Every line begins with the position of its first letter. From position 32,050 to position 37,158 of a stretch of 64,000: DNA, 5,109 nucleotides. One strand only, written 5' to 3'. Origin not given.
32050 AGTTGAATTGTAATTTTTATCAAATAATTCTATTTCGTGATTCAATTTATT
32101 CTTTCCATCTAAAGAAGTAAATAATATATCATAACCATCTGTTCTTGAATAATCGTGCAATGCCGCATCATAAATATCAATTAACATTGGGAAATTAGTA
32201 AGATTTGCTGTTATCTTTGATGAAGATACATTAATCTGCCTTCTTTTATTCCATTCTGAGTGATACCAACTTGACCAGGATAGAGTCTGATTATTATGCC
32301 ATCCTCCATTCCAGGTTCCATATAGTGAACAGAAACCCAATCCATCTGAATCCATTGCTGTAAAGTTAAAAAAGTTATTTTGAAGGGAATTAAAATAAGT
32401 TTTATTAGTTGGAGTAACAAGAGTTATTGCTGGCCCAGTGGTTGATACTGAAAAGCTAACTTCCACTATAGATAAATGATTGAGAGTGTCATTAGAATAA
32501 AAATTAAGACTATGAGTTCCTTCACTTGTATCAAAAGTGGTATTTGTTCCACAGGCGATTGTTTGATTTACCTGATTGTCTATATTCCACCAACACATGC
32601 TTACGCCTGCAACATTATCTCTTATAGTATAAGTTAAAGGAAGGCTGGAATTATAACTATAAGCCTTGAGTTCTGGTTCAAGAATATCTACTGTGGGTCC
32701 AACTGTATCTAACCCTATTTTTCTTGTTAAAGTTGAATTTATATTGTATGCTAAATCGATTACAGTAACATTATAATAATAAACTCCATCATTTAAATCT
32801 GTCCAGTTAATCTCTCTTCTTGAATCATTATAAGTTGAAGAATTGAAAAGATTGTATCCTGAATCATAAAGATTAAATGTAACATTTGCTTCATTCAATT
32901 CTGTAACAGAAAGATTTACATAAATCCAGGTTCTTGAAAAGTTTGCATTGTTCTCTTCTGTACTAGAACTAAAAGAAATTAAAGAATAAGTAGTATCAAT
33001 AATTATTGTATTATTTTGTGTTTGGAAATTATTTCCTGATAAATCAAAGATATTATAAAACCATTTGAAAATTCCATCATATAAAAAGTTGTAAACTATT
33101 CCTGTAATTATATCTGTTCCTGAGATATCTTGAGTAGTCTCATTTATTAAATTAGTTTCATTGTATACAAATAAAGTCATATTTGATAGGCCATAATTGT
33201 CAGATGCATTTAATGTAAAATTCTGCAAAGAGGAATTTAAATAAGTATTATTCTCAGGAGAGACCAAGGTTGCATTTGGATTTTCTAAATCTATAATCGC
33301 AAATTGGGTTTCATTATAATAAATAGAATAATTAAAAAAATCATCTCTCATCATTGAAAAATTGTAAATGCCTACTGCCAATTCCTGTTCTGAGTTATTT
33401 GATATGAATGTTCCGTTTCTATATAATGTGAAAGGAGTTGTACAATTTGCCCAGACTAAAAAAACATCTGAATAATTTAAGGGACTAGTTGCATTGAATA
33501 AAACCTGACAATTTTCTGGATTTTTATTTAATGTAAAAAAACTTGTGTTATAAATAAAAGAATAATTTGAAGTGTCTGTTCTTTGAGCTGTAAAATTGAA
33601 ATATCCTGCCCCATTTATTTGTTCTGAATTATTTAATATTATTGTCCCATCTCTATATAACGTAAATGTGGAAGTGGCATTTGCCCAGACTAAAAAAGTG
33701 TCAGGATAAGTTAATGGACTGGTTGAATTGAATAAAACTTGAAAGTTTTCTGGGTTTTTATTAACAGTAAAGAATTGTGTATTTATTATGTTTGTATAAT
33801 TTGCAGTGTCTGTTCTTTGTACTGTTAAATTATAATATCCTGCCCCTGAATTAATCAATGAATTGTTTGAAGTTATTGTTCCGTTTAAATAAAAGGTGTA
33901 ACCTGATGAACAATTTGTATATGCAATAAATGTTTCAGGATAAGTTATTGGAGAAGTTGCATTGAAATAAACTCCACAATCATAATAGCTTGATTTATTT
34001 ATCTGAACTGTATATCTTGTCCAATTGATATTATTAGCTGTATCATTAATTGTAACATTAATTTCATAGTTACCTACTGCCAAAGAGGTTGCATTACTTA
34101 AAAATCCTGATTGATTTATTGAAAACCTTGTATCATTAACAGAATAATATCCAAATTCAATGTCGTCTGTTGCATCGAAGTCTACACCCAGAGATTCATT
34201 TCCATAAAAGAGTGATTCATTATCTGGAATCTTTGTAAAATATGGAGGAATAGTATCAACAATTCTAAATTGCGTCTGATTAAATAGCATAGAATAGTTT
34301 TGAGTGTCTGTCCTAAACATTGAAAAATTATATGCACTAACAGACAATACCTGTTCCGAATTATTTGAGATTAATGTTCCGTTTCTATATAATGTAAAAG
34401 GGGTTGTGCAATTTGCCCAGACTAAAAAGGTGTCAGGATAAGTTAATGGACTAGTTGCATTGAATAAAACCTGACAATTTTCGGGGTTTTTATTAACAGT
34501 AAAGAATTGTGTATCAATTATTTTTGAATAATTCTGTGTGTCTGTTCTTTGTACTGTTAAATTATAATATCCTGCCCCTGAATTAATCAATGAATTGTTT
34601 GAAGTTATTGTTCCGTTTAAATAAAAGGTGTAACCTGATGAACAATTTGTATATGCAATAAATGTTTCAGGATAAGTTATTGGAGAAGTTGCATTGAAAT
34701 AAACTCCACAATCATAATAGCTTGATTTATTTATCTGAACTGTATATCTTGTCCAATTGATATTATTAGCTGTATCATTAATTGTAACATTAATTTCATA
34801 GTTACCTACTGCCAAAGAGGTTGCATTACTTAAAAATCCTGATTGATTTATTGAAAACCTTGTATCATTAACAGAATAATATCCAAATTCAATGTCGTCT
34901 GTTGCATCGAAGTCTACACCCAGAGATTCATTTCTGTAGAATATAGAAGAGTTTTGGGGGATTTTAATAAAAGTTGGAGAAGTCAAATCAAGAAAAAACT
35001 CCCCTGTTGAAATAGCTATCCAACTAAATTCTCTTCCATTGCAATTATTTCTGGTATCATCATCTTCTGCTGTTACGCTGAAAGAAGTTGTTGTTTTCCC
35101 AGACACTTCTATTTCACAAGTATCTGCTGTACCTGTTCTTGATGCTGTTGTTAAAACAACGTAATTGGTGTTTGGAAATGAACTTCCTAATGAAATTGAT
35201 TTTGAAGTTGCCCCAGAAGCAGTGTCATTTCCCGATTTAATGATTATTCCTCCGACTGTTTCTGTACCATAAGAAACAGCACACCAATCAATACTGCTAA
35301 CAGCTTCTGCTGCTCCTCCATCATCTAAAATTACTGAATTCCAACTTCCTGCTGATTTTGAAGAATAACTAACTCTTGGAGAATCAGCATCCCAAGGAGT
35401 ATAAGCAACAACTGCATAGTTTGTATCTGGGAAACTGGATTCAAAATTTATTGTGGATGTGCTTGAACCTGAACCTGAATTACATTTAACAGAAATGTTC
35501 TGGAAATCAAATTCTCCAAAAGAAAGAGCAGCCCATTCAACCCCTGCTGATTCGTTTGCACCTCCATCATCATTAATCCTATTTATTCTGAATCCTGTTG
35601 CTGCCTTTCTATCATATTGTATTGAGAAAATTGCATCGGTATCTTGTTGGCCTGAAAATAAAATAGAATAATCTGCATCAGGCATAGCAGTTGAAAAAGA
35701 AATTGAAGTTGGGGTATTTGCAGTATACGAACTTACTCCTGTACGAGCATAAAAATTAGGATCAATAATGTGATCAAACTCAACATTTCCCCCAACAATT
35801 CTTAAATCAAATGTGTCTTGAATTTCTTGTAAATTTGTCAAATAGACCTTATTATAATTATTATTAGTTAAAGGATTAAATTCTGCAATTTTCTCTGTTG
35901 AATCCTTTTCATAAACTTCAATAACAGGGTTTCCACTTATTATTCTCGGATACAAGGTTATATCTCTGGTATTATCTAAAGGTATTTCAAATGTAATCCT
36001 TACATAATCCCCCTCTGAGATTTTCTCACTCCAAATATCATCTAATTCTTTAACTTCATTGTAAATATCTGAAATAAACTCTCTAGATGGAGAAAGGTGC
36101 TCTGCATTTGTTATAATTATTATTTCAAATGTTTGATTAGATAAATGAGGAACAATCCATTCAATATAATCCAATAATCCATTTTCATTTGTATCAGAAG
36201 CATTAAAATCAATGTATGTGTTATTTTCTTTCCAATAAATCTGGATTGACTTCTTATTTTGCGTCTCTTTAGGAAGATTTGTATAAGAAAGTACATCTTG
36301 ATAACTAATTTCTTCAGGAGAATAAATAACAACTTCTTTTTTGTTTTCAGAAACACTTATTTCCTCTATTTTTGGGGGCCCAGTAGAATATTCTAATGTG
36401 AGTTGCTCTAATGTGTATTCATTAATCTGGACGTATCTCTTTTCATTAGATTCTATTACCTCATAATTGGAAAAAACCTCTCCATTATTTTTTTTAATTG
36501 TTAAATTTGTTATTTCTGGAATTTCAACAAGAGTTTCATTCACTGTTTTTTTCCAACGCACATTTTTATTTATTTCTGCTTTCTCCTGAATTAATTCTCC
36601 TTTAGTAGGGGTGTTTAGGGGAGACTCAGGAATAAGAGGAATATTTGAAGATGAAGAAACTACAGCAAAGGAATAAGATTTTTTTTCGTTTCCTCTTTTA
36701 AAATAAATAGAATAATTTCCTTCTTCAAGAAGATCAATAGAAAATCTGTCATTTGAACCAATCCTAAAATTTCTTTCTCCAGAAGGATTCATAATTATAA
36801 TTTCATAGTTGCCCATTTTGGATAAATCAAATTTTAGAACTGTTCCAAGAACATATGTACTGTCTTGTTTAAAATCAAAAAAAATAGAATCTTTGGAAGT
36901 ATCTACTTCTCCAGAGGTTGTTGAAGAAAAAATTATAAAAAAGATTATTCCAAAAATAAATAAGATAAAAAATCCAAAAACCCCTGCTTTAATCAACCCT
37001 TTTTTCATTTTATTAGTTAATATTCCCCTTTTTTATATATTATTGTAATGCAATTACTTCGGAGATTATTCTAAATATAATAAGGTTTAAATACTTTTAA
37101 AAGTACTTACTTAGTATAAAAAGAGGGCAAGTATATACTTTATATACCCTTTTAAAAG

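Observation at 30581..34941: Very recent intragenic tandem duplications in giant gene 2 (738-bp unit with a ~395-bp 100%-identical core; 291-bp units about 98% identical)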

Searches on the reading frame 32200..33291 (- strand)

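Call 42: search_protein_families(library=pfam, proteins=[window:32200-33291:-], max_evalue=1)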
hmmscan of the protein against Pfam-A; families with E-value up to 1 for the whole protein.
window:32200-33291:- (364 aa): 3 families
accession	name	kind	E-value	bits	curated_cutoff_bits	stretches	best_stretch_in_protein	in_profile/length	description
PF17957.7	Big_7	-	1e-05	26.5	24.1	2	5-53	1-48/70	Bacterial Ig domain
PF19077.6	Big_13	-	0.0029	18.5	27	1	137-196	43-102/102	Bacterial Ig-like domain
PF18962.6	Por_Secre_tail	-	0.6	10.9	27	1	125-176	10-63/75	Secretion system C-terminal sorting domain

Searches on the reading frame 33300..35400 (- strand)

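Call 15: find_homologous_proteins(query=window:33300-35400:-, max_evalue=0.00001)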
Query window:33300-35400:- (700 aa): 75 proteins with E <= 0.00001 among 8000 candidates.
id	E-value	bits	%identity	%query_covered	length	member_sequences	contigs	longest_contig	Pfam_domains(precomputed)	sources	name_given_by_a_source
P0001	5.3e-195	668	71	52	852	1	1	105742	-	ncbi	ncbi:MAG: hypothetical protein ACP5NZ_01930, partial [Nanobdellota archaeon]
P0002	1.8e-181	623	55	60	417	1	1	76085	-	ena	-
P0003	3.8e-178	612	67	62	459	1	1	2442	-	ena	-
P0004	6.7e-177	608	54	60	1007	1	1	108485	-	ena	-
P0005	9.9e-165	568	47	76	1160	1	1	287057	-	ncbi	ncbi:MAG: hypothetical protein ACP5NZ_04140, partial [Nanobdellota archaeon]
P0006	1.1e-158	548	45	78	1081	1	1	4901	-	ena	-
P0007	3.6e-156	540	42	78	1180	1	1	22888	PF24517.3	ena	-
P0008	1.4e-147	511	44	46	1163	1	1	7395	PF19077.7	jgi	jgi:hypothetical protein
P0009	6.1e-145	502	77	42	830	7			PF21882.3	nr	nr:hypothetical protein [Candidatus Pacearchaeota archaeon]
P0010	1.1e-141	492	60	46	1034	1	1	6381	PF15418.13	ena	-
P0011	1.6e-119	418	55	37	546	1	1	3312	-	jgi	jgi:hypothetical protein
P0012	8.8e-112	393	60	46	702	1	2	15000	-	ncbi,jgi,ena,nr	ncbi:MAG TPA: hypothetical protein P5277_05245 [Candidatus Paceibacterota bacterium]|nr:hypothetical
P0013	5.8e-111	390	45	79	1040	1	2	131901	-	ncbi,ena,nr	ncbi:cadherin repeat domain-containing protein [Candidatus Pacearchaeota archaeon]|nr:cadherin repea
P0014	8.9e-110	386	48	58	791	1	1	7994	PF13385.14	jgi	jgi:hypothetical protein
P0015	2.8e-101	358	58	46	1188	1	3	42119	-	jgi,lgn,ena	-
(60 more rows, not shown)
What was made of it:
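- Closest known: Cadherin/protocadherin ectodomains and other beads-on-a-string Ig-like arrays. Same: One homologue is named "cadherin repeat domain-containing protein" by NCBI (P0013, call 15).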

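Call 22: find_related_loci(query=window:33300-35400:-, collection=genome_contigs, flank=10000)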
Query window:33300-35400:- (700 aa) in genome_contigs; peptide patterns used: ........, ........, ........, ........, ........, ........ (x = any residue, [..] = any of these).
38 stretches matched a pattern; 2 encode a relative of the query (tblastn E <= 1e-3); 2 distinct loci.
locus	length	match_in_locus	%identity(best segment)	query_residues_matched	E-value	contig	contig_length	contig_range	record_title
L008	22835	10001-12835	64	1-700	0e+0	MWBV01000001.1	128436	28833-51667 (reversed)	MAG: Candidatus Diapherotrites archaeon ADurb.Bin253 BWY36_contig000001, whole genome shotgun sequence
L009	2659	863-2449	58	1-700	9e-174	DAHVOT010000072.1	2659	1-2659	MAG TPA_asm: archaeon isolate clean591 NODE_72_length_2659_cov_5.802091, whole genome shotgun sequence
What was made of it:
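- Closest known: Giant surface proteins of DPANN archaea. Different: Homologues are labelled Pacearchaeota, Nanobdellota or "Diapherotrites" (calls 15, 22).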

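Call 31: find_related_loci(query=window:33300-35400:-, collection=metagenome_contigs, flank=10000)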
Query window:33300-35400:- (700 aa) in metagenome_contigs; peptide patterns used: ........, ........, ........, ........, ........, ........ (x = any residue, [..] = any of these).
93 stretches matched a pattern; 6 encode a relative of the query (tblastn E <= 1e-3); 6 distinct loci.
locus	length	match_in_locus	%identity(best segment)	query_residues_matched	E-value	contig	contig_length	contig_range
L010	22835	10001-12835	64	1-700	0e+0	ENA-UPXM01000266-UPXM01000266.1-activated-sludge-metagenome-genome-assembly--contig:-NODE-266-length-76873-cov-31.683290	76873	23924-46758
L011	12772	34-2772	64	1-700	0e+0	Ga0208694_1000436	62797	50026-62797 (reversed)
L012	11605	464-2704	63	138-700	0e+0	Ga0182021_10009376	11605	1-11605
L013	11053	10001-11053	76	1-692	1e-138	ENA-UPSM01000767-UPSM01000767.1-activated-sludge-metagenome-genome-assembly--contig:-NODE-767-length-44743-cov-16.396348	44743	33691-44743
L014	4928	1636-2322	59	4-168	4e-50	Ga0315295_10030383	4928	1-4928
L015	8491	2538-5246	65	4-229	2e-45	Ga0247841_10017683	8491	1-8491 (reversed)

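Call 60: find_related_loci(query=window:33300-35400:-, collection=viral_contigs, flank=10000)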
Query window:33300-35400:- (700 aa) in viral_contigs; peptide patterns used: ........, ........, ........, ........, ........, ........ (x = any residue, [..] = any of these).
1 stretches matched a pattern, but none encodes a relative of the query by tblastn (E <= 1e-3).

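Call 62: find_encoding_contigs(protein=P0009, flank=10000, max_places=4)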
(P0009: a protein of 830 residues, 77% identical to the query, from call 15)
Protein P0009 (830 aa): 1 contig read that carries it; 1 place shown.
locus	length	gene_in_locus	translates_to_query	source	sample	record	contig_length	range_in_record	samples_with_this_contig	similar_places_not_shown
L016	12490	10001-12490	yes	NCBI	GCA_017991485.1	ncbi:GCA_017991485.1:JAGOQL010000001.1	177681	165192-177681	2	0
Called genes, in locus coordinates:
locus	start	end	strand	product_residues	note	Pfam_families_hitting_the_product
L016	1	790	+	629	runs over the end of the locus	-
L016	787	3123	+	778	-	PF01935:DUF87, PF05872:HerA_C (faint)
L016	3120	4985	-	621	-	-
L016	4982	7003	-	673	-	-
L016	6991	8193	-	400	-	-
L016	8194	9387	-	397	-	-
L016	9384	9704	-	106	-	-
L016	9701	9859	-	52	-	-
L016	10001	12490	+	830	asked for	PF21882:Gp53-like_C (weak)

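Call 63: find_encoding_contigs(protein=P0001, flank=10000, max_places=4)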
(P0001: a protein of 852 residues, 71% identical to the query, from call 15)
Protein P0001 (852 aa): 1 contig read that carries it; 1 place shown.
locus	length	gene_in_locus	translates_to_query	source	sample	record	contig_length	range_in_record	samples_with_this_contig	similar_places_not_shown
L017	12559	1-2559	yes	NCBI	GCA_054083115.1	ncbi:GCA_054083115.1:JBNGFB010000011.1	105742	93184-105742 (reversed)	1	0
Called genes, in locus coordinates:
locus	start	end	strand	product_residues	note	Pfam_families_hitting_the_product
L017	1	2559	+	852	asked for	?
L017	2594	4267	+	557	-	-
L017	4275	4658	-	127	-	-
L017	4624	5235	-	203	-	-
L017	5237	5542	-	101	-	-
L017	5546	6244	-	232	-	-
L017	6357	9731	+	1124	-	PF13620:CarboxypepD_reg (weak), PF01935:DUF87, PF05872:HerA_C (faint)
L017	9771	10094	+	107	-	-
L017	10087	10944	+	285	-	-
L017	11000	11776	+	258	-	-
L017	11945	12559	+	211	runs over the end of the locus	PF25212:HVO_A0114 (weak), PF01022:HTH_5 (weak)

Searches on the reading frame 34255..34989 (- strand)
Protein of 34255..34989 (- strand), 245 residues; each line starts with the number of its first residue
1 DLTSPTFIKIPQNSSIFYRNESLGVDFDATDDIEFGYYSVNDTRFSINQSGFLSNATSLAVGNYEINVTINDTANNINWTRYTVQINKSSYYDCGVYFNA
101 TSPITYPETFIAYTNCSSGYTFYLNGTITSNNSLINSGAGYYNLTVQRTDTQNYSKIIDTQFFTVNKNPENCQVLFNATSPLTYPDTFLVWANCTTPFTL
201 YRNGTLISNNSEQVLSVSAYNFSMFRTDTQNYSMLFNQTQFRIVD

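Call 40: search_solved_structures(query=window:34255-34989:-, max_evalue=1)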
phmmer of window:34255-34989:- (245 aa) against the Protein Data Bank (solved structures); distinct sequences matched with E-value up to 1: 1.
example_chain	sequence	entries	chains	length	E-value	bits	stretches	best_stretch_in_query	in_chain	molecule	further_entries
8veb_G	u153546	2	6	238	0.2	14.5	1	78-149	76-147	T5-1E08 Fab heavy chain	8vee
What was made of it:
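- Tried and rejected: A PDB sequence search with the module gave only a chance-level antibody hit (call 40).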

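Call 42: search_protein_families(library=pfam, proteins=[window:34255-34989:-], max_evalue=1)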
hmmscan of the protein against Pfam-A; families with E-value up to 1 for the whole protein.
window:34255-34989:- (245 aa): 6 families
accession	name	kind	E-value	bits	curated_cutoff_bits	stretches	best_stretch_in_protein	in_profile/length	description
PF06652.17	Methuselah_N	-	0.0045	17.5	21.5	1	142-234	93-174/179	Methuselah N-terminus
PF18243.6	BfiI_DBD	-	0.0064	16.7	25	1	146-183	53-90/165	Metal-independent restriction enzyme BfiI DNA binding domain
PF01190.23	Pollen_Ole_e_1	-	0.011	16.4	23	0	135-179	50-94/99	Pollen protein Ole e 1 like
PF19077.6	Big_13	-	0.078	13.9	27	1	53-86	66-100/102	Bacterial Ig-like domain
PF08758.17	Cadherin_pro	-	0.13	13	23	1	20-71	23-74/90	Cadherin prodomain like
PF09136.16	Glucodextran_B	-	0.17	12.3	27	1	37-86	32-81/83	Glucodextranase, domain B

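Call 51: predict_structure(alignment_id=A1)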
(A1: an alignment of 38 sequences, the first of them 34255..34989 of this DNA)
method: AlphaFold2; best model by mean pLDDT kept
length: 245 residues; sequences in the alignment: 38
mean_pLDDT: 95.1   pTM: 0.73
mean pLDDT of the five models: 95.1, 94.2, 93.9, 93.2, 89.9
residues with pLDDT >= 90: 217; 70-90: 27; 50-70: 1; < 50: 0
segments of 3 or more residues with pLDDT < 50: none
pLDDT, mean of each block of 10 residues (from residue 1): 91 91 92 94 96 93 96 95 93 90 98 93 98 97 96 91 97 97 98 96 98 98 96 96 98
secondary structure, 60 per line:
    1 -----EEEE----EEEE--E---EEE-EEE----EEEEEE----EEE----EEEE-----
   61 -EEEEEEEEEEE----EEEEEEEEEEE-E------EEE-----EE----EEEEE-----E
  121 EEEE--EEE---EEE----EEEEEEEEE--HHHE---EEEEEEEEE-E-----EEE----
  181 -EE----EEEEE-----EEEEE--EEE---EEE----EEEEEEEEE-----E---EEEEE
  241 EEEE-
elements in order: E6-9 E14-17 E24-26 E28-30 E35-40 E45-47 E52-55 E62-72 E77-87 E96-98 E110-114 E120-124 E127-129 E133-135 E140-148 E158-166 E174-176 E188-192 E198-202 E205-207 E211-213 E218-226 E236-244
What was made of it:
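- On Repeat-number-variable surface protein: Three beta-sandwich domains per 732-nt period at pLDDT 95 (call 51).
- Fold: the AlphaFold2 model has pLDDT 95.1 and three beta-sandwiches (call 51). The units encode folded domains (call 51).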

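Call 54: fold_search(model_id=the predicted structure, library=pdb)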
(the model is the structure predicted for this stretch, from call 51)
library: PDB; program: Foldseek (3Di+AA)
matches with E <= 10: 1666; with E <= 0.001: 292
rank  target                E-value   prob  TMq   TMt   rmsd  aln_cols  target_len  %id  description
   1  6e57_A                6.6e-09  1.00  0.31  0.20  23.7       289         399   13  Bacteroides ovatus mixed-linkage glucan utilization locus (MLGUL) SGBP-B in complex with mixed-linkage heptasaccharide (released 2019-05-29)
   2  6e9b_C                7.3e-09  1.00  0.31  0.21  23.0       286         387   14  Bacteroides ovatus mixed-linkage glucan utilization locus (MLGUL) SGBP-B in complex with mixed-linkage heptasaccharide (released 2019-05-15)
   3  9flv_A                8.5e-09  1.00  0.37  0.26   9.6       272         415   16  CryoEM structure of the fragment-5 (2393-2807) in the grappling hook protein A (GhpA) in the bacterium Aureispira sp.  (released 2024-10-16)
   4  9flw_A                1.6e-08  1.00  0.42  0.25   9.1       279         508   16  CryoEM structure of the fragment-6 (3571-4078) in the grappling hook protein A (GhpA) in the bacterium Aureispira sp.  (released 2024-10-16)
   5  9flp_A                1.9e-08  1.00  0.34  0.14  10.0       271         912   14  CryoEM structure of the neck (1403-2314) in the grappling hook protein A (GhpA) in the bacterium Aureispira sp. CCB-QB (released 2024-10-16)
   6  6e57_C                2.0e-08  1.00  0.30  0.20  23.2       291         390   13  Bacteroides ovatus mixed-linkage glucan utilization locus (MLGUL) SGBP-B in complex with mixed-linkage heptasaccharide (released 2019-05-29)
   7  6e57_D                5.0e-08  1.00  0.29  0.20  22.6       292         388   13  Bacteroides ovatus mixed-linkage glucan utilization locus (MLGUL) SGBP-B in complex with mixed-linkage heptasaccharide (released 2019-05-29)
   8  9fly_A                6.1e-08  1.00  0.38  0.16   9.3       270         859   13  CryoEM structure of the base (4151-5009) in the grappling hook protein A (GhpA) in the bacterium Aureispira sp. CCB-QB (released 2024-10-16)
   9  9fls_A                7.2e-08  1.00  0.36  0.30   9.7       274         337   15  CryoEM structure of the fragment-3 (2061-2397) in the grappling hook protein A (GhpA) in the bacterium Aureispira sp.  (released 2024-10-16)
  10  9flu_A                7.5e-08  1.00  0.36  0.30   9.6       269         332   12  CryoEM structure of the fragment-1 (3402-3733) in the grappling hook protein A (GhpA) in the bacterium Aureispira sp.  (released 2024-10-16)
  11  9flx_A                2.2e-07  1.00  0.39  0.30   9.2       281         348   16  CryoEM structure of the fragment-4 (4074-4421) in the grappling hook protein A (GhpA) in the bacterium Aureispira sp.  (released 2024-10-16)
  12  5i8d                  2.4e-07  1.00  0.36  0.29  11.2       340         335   15  Crystal Structure of Mouse Cadherin-23 EC19-21 S2064P (released 2017-08-23)
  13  5v5x_A                3.3e-07  1.00  0.39  0.26  10.3       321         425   12  Protocadherin gammaB7 EC3-6 cis-dimer structure (released 2017-11-01)
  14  5tfk                  3.8e-07  1.00  0.35  0.28  11.4       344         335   12  Crystal Structure of Mouse Cadherin-23 EC19-21 WT (released 2017-12-27)
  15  8d40_B                5.8e-07  1.00  0.39  0.26  10.9       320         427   14  Crystal structure of human CELSR1 EC1-4 (released 2023-08-30)
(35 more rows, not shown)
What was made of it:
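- Closest known: Cadherin/protocadherin ectodomains and other beads-on-a-string Ig-like arrays. Same: These arrays are the top Foldseek matches in the PDB, with E-values from 7e-9 to 1e-6 (call 54).
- Foldseek hits are tandem Ig/cadherin-like arrays (call 54).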

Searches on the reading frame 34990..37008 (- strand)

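Call 42: search_protein_families(library=pfam, proteins=[window:34990-37008:-], max_evalue=1)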
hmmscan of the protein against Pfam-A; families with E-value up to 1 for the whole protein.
window:34990-37008:- (673 aa): 1 family
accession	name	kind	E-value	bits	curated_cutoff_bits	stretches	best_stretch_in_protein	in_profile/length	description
PF21882.2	Gp53-like_C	-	8.9e-12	45.8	24.9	3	586-666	4-82/84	Putative tail fiber protein gp53-like, C-terminal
